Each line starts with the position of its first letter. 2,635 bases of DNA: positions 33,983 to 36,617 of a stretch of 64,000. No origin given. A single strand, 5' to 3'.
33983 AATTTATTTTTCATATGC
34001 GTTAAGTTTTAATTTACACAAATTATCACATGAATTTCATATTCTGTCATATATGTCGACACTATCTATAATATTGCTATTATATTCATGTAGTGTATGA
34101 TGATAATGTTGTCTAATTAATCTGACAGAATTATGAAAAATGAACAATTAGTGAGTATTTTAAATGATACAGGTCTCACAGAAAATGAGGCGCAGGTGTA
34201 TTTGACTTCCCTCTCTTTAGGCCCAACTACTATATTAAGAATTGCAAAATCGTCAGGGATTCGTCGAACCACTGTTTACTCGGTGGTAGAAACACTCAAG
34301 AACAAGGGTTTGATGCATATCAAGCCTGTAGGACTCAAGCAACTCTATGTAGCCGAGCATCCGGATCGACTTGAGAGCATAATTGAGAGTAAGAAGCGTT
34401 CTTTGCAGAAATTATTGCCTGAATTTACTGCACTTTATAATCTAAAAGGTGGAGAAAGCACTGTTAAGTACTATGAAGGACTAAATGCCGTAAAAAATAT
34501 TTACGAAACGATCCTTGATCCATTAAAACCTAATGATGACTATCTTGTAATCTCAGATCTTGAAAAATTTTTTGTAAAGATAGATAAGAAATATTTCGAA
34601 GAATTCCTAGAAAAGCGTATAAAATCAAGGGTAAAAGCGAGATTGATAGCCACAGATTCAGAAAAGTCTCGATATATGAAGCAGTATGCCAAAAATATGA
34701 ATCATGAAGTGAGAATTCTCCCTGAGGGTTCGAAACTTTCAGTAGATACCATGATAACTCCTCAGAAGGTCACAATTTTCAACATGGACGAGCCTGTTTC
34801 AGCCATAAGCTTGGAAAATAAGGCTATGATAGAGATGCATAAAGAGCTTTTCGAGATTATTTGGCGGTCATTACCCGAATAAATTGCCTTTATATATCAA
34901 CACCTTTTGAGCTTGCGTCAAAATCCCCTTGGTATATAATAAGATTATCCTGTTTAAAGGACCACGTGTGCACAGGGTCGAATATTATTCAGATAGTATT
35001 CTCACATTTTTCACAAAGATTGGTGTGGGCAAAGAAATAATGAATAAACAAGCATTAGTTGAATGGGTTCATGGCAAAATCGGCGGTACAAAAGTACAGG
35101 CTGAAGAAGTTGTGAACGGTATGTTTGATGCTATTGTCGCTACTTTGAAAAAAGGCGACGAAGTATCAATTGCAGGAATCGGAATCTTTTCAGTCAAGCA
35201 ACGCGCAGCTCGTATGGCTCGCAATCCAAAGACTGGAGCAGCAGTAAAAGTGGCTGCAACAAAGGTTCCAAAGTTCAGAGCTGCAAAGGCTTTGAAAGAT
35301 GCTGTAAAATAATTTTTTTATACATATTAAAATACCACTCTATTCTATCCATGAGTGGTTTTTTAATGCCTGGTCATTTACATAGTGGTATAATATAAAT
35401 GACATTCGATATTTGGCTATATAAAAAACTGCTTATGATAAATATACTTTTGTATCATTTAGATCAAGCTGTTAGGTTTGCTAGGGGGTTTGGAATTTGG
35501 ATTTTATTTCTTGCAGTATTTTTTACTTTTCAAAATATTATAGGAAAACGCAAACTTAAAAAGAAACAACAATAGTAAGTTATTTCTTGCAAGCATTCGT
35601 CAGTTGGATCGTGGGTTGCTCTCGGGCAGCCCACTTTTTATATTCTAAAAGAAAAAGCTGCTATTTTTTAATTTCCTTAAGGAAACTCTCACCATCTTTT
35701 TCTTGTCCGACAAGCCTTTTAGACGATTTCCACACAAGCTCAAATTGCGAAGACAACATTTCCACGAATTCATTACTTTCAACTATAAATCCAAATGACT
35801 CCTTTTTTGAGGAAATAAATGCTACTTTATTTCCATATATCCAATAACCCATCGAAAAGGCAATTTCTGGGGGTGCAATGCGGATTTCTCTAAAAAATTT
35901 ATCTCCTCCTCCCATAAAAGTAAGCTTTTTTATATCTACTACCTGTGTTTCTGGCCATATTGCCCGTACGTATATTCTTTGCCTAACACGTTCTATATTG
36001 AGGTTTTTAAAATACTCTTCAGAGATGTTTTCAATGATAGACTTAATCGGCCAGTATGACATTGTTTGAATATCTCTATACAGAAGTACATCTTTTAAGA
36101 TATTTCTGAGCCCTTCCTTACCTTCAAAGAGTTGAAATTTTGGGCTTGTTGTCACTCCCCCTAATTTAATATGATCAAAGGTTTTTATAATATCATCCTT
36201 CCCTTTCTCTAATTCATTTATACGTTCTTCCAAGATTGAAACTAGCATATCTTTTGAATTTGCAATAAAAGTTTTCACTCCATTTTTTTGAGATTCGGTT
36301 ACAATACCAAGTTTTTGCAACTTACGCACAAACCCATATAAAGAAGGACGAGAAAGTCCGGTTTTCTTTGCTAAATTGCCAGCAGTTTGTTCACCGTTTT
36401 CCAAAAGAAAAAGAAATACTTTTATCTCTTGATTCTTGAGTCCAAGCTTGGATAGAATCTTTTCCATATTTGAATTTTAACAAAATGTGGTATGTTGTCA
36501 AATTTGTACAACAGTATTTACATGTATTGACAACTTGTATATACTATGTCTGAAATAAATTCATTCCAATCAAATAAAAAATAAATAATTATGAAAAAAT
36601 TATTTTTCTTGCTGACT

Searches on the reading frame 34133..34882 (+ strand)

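Call 9: search_protein_families(library=pfam, proteins=[window:34133-34882:+], max_evalue=0.001)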
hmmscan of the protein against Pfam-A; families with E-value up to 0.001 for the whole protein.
window:34133-34882:+ (249 aa): 1 family
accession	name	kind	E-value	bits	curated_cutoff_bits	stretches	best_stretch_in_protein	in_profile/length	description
PF01978.25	TrmB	-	4.7e-15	55.6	25.6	1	10-77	1-67/68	Sugar-specific transcriptional regulator TrmB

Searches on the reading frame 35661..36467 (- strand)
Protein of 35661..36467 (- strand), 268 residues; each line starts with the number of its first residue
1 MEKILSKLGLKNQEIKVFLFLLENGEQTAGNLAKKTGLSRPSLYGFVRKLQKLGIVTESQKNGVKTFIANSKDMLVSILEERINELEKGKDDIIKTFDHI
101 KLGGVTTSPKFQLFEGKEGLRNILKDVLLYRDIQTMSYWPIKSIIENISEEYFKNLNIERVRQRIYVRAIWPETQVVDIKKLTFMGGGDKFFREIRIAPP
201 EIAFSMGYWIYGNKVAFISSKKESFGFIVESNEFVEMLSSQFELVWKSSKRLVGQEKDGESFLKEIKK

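Call 9: search_protein_families(library=pfam, proteins=[window:35661-36467:-], max_evalue=0.001)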
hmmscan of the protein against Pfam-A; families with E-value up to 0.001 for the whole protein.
window:35661-36467:- (268 aa): 6 families
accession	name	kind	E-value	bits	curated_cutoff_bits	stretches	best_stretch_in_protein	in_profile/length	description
PF01978.25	TrmB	-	7e-13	48.7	25.6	1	5-62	1-58/68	Sugar-specific transcriptional regulator TrmB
PF13412.12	HTH_24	-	3.5e-05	23.7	21.9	1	14-57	5-48/48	Winged helix-turn-helix DNA-binding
PF12802.13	MarR_2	-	6.4e-05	23.5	27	1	9-59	2-55/61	MarR family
PF01022.26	HTH_5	-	0.00017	21.8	22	1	19-57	8-46/47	Bacterial regulatory protein, arsR family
PF09339.16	HTH_IclR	-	0.00054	20.1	22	1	23-57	14-49/52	IclR helix-turn-helix domain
PF01047.28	MarR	-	0.00082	19.7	24.6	0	13-61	4-52/59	MarR family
